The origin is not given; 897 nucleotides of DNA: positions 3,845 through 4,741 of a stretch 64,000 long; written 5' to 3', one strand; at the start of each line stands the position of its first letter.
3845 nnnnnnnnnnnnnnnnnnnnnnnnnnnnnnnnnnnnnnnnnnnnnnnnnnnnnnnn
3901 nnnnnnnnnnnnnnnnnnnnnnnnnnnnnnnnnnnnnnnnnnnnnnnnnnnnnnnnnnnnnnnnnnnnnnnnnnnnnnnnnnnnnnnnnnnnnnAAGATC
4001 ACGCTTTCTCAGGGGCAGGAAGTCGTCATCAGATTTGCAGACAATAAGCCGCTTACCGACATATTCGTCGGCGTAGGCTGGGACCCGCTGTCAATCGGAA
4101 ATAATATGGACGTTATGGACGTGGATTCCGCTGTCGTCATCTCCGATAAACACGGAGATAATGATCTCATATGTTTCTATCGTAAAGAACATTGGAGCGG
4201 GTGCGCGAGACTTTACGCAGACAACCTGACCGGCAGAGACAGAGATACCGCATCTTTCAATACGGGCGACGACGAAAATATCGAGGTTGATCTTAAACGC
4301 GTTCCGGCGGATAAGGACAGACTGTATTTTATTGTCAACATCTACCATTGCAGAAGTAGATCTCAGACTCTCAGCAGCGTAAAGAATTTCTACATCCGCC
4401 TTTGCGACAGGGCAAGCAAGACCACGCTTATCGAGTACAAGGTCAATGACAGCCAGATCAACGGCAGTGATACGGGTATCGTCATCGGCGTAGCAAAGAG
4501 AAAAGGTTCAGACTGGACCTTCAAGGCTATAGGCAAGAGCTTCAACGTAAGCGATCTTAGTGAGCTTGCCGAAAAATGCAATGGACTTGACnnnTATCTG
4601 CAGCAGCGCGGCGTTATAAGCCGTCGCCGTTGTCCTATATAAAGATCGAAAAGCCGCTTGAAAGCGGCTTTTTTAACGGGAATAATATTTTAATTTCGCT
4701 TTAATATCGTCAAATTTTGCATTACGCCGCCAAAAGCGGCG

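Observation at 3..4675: Tightly coupled operon: coiled-coil protein, atypical kinase, transglutaminase-like protease, Zn-ribbon-TerD protein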

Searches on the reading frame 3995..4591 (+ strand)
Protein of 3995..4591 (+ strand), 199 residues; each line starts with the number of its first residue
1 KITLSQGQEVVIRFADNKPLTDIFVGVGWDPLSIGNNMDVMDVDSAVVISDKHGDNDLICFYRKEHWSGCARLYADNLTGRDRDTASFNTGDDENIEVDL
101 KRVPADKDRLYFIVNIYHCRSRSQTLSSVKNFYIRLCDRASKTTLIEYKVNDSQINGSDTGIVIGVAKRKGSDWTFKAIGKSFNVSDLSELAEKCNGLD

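Call 67: search_dna_similar(query=window:3995-4591:+, collection=plasmids, mode=protein, max_evalue=0.00001, max_rows=12, rows=spread)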
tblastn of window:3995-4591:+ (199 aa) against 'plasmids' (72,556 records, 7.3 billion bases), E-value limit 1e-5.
Records with a match: 2573; places in all: 9777; records where one place covers at least 80% of the query: 2566.
Best place of each record, by identity: <60% 2573.
By first word of the organism name: Klebsiella 1064; Escherichia 440; Enterobacter 366; Salmonella 351; Pseudomonas 131; Citrobacter 65; Raoultella 34; Leclercia 19; Serratia 9; Streptomyces 8; and 46 more.
By predicted mobility (MOB-suite, as given by PLSDB): conjugative 1656; non-mobilizable 872; mobilizable 45.
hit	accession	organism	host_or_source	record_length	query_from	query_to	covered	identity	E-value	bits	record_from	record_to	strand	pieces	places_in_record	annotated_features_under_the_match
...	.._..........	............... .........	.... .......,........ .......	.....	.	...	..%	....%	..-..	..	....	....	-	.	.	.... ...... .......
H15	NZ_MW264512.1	Salmonella enterica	-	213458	2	182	91%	32.8%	1e-17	87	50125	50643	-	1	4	TerD family protein | terZ: tellurium resistance-associated protein TerZ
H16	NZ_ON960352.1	Salmonella sp.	-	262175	2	182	91%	32.8%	1e-17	87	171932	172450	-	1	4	TerD family protein | terZ: tellurium resistance-associated protein TerZ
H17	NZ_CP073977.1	Escherichia coli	Poultry,pure culture,Cloacal sample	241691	2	182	91%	32.3%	5e-17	86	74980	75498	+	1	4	TerD family protein | terZ: tellurium resistance-associated protein TerZ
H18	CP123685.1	Salmonella enterica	Animal-Calf-Bob Veal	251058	2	182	91%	32.3%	8e-17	85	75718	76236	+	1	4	tellurium resistance-associated protein TerZ | terZ: tellurium resistance-associated protein TerZ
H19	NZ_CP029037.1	Salmonella enterica subsp. enterica serovar Senftenberg ...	food,pistachio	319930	2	182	91%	32.3%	8e-17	85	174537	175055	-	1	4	tellurium resistance-associated protein TerZ | terZ: tellurium resistance-associated protein TerZ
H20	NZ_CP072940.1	Klebsiella pneumoniae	Homo sapiens,mixed culture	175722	2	182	91%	32.3%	3e-16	83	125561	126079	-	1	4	TerD family protein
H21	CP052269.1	Klebsiella pneumoniae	Homo sapiens,blood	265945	2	182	91%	32.3%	3e-16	83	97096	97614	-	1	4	tellurium resistance protein TerZ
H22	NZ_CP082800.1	Klebsiella pneumoniae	Homo sapiens,Swab from tracheostomic ...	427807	2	182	91%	32.3%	3e-16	83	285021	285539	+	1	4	TerD family protein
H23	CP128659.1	Klebsiella pneumoniae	Homo sapiens,blood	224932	2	182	91%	31.7%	4e-15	80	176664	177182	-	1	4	TerD family protein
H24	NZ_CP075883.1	Klebsiella michiganensis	Homo sapiens,blood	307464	2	182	91%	31.7%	1e-14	79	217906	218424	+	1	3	TerD family protein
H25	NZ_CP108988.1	Streptomyces sp. NBC_00723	-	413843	99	193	48%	33.7%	1e-7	58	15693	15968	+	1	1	none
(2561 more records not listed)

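Call 68: get_annotated_region(hit=H17, flank=16000)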
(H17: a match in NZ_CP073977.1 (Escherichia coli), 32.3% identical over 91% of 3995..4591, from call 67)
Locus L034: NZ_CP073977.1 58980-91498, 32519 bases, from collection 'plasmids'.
description: Escherichia coli strain MB20 plasmid pYLMB20a, complete sequence
organism: Escherichia coli (NCBI taxid 562)
taxonomy: Bacteria; Pseudomonadota; Gammaproteobacteria; Enterobacterales; Enterobacteriaceae; Escherichia; Escherichia coli
host: -; source: Poultry,pure culture,Cloacal sample; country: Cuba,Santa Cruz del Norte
typing (MOB-suite, as given by PLSDB): conjugative; replicon IncHI2A,rep_cluster_1088; relaxase MOBH; mating-pair formation MPF_F
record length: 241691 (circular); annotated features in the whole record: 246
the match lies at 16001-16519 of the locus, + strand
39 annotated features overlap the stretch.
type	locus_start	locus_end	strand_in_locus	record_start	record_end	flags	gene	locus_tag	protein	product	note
CDS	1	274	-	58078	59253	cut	-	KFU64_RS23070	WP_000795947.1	tyrosine-type recombinase/integrase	GO:0015074 - DNA integration [Evidence IEA]; GO:0006310 - DNA recombination [Evidence IEA]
CDS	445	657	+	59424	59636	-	-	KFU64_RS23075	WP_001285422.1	Hha/YmoA family nucleoid-associated regulatory protein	-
CDS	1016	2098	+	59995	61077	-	-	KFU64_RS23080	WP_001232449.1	hypothetical protein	-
CDS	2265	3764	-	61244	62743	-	-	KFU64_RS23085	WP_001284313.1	lipopolysaccharide kinase InaA family protein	-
CDS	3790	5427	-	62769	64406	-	-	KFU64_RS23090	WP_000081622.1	PP2C family serine/threonine-protein phosphatase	-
CDS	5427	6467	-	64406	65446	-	-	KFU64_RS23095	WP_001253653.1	TerY-C metal binding domain-containing protein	-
CDS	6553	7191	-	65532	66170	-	-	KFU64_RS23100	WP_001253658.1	VWA domain-containing protein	-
CDS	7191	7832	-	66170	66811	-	-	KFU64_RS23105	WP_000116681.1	TerD family protein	GO:0006950 - response to stress [Evidence IEA]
CDS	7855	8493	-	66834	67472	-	-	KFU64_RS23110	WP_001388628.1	VWA domain-containing protein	-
predicted_resistance_gene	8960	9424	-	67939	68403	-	terW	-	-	tellurium resistance protein TerW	predicted by amrfinderplus; class TELLURIUM; identity 99.35%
CDS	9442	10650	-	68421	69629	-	-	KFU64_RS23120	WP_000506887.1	DUF4236 domain-containing protein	-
CDS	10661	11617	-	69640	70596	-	-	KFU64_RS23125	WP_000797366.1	HpcH/HpaI aldolase/citrate lyase family protein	-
CDS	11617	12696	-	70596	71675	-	-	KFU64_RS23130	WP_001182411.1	cysteine protease StiP domain-containing protein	-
CDS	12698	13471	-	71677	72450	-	-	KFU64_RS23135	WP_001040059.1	hypothetical protein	-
CDS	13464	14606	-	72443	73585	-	-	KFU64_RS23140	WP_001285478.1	phosphoribosyltransferase domain-containing protein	-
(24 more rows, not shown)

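Call 89: search_protein_families(library=pfam, proteins=[L034:5430-6467:-], max_evalue=10)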
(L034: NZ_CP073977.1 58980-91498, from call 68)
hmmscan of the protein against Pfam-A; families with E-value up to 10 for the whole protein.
L034:5430-6467:- (346 aa): 5 families
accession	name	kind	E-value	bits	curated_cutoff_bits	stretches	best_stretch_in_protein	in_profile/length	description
PF15616.11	TerY_C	-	3.2e-53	179.7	28.4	1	217-346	1-129/129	TerY-C metal binding domain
PF00092.34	VWA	-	8.9e-14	52.5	23.8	1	6-160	2-153/174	von Willebrand factor type A domain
PF13519.12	VWA_2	-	4.1e-08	34.2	27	1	6-117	1-106/107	von Willebrand factor type A domain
PF13768.12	VWA_3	-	0.00013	22.5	27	1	6-160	3-148/155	von Willebrand factor type A domain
PF06221.18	zf-C2HC5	-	5.8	7.4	25.8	0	305-328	21-44/54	Putative zinc finger motif, C2HC5-type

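Call 90: search_dna_similar(query=L034:5430-5819:-, collection=plasmids, mode=protein, max_evalue=0.001, max_rows=30, rows=spread)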
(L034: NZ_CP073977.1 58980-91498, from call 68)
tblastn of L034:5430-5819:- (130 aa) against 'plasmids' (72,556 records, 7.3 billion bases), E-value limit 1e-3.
Records with a match: 2250; places in all: 2256; records where one place covers at least 80% of the query: 2246.
Best place of each record, by identity: >=99% 1166; 95-99% 81; 90-95% 6; 80-90% 35; 60-80% 957; <60% 5.
By first word of the organism name: Klebsiella 989; Escherichia 434; Salmonella 350; Enterobacter 347; Citrobacter 65; Raoultella 20; Leclercia 14; Serratia 7; Shigella 3; Cronobacter 3; and 16 more.
By predicted mobility (MOB-suite, as given by PLSDB): conjugative 1534; non-mobilizable 681; mobilizable 35.
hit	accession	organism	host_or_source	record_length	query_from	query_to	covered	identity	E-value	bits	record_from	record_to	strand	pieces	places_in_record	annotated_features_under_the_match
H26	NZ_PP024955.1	Salmonella enterica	-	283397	1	130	100%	100.0%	1e-67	280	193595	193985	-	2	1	none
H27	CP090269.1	Escherichia coli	Homo sapiens,anal swab specimens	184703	1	130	100%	100.0%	1e-85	278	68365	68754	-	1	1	VWA domain-containing protein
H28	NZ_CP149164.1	Salmonella enterica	-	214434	1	130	100%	100.0%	1e-85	278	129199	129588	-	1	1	TerY-C metal binding domain-containing protein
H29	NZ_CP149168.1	Salmonella enterica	Pig,single cell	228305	1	130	100%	100.0%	1e-85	278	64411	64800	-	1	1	TerY-C metal binding domain-containing protein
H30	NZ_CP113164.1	Citrobacter braakii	Pelodiscus sinensis,liver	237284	1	130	100%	100.0%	1e-85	278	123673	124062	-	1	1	TerY-C metal binding domain-containing protein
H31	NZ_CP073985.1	Escherichia coli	Poultry,pure culture,Cloacal sample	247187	1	130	100%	100.0%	1e-85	278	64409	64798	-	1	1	TerY-C metal binding domain-containing protein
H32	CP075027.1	Salmonella enterica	animal,swine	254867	1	130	100%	100.0%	1e-85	278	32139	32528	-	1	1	VWA domain-containing protein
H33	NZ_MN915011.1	Escherichia coli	-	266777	1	130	100%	100.0%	1e-85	278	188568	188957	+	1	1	TerY-C metal binding domain-containing protein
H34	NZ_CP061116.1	Salmonella enterica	Homo sapiens,stool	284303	1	130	100%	100.0%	1e-85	278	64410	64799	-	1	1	TerY-C metal binding domain-containing protein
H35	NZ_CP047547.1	Salmonella enterica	feces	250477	1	130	100%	100.0%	1e-83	273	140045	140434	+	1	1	none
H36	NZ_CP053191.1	Enterobacter hormaechei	beef burger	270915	1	130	100%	99.2%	2e-85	278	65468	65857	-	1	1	TerY-C metal binding domain-containing protein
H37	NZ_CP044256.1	Salmonella enterica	Animal feed,bulk pig ear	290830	1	130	100%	99.2%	2e-85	278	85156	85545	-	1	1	TerY-C metal binding domain-containing protein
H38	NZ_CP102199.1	Salmonella enterica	Sus scrofa domesticus,lymph node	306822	1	130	100%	99.2%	2e-85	278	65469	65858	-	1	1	TerY-C metal binding domain-containing protein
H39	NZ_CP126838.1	Enterobacter hormaechei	Homo sapiens,isolated bacterial ...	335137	1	130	100%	99.2%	2e-85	278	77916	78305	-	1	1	TerY-C metal binding domain-containing protein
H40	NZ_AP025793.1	Enterobacter hormaechei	Homo sapiens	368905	1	130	100%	99.2%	2e-85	278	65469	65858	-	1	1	TerY-C metal binding domain-containing protein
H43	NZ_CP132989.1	Klebsiella pneumoniae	Homo sapiens,blood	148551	1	130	100%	79.2%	8e-71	236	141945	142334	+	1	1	TerY-C metal binding domain-containing protein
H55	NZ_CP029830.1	Azospirillum ramasamyi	single cell,Cow dung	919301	1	130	100%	33.6%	5e-24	102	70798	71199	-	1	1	TerY-C metal binding domain-containing protein | PP2C family serine/threonine-protein phosphatase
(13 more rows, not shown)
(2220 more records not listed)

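Call 91: get_annotated_region(hit=H55, flank=7000)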
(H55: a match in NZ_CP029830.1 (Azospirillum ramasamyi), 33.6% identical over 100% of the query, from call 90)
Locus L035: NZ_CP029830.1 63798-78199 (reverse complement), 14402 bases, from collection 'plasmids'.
description: Azospirillum ramasamyi strain M2T2B2 plasmid unnamed1, complete sequence
organism: Azospirillum ramasamyi (NCBI taxid 682998)
taxonomy: Bacteria; Pseudomonadota; Alphaproteobacteria; Rhodospirillales; Azospirillaceae; Azospirillum; Azospirillum ramasamyi
host: -; source: single cell,Cow dung; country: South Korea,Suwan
typing (MOB-suite, as given by PLSDB): non-mobilizable
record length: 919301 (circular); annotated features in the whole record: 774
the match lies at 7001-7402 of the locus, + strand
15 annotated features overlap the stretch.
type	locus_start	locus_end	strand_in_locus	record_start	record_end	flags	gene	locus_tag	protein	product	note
CDS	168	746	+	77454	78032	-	-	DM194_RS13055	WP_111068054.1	TerD family protein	GO:0006950 - response to stress [Evidence IEA]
CDS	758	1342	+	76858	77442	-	-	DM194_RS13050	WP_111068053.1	TerD family protein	GO:0006950 - response to stress [Evidence IEA]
CDS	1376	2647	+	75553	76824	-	-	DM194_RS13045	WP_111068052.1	TerD family protein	-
CDS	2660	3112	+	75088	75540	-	-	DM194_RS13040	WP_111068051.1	tellurite resistance TerB family protein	-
CDS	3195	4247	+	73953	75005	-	-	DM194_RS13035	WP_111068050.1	TerC/Alx family metal homeostasis membrane protein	GO:0008150 - biological_process [Evidence IEA]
CDS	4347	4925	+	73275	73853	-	-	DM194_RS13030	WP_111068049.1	TerD family protein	GO:0006950 - response to stress [Evidence IEA]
CDS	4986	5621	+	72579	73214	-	-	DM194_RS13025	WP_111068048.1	VWA domain-containing protein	-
CDS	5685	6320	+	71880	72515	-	-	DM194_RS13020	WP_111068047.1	VWA domain-containing protein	-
CDS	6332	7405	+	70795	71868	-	-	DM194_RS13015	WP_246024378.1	TerY-C metal binding domain-containing protein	-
CDS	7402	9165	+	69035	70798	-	-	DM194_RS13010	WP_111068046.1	PP2C family serine/threonine-protein phosphatase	-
CDS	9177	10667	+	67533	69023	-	-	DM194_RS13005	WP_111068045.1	lipopolysaccharide kinase InaA family protein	-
CDS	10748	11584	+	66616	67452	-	-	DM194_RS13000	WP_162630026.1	hypothetical protein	-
CDS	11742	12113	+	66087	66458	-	-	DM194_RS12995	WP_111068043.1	DUF4236 domain-containing protein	-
CDS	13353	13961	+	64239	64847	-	-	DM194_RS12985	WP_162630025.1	hypothetical protein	-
CDS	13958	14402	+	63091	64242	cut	-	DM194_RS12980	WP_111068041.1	phosphoribosyltransferase family protein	-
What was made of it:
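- Closest known: terY/terX arm of the classical tellurite-resistance cluster. Same: Three vWA genes, a TerD-family gene, a PP2C phosphatase and a kinase lie in one co-directional block (calls 68, 91).
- Classical ter clusters carry VWA-TerD-VWA-VWA(TerY-C)-PP2C-kinase (calls 68, 91).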

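Call 92: get_annotated_region(hit=H43, flank=100)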
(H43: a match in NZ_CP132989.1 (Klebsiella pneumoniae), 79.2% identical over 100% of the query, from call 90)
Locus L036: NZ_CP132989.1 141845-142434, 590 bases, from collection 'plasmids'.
description: Klebsiella pneumoniae strain KPLSX plasmid pKPLSX_2, complete sequence
organism: Klebsiella pneumoniae (NCBI taxid 573)
taxonomy: Bacteria; Pseudomonadota; Gammaproteobacteria; Enterobacterales; Enterobacteriaceae; Klebsiella; Klebsiella pneumoniae
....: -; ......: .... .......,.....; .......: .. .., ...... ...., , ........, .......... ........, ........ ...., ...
typing (MOB-suite, as given by PLSDB): non-mobilizable; replicon IncFIB
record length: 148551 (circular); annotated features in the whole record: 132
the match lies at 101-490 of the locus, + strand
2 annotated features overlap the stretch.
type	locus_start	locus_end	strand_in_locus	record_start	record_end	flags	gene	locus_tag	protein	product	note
CDS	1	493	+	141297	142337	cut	-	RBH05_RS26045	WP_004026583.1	TerY-C metal binding domain-containing protein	-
CDS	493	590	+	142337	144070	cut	-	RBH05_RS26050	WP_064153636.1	PP2C family serine/threonine-protein phosphatase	-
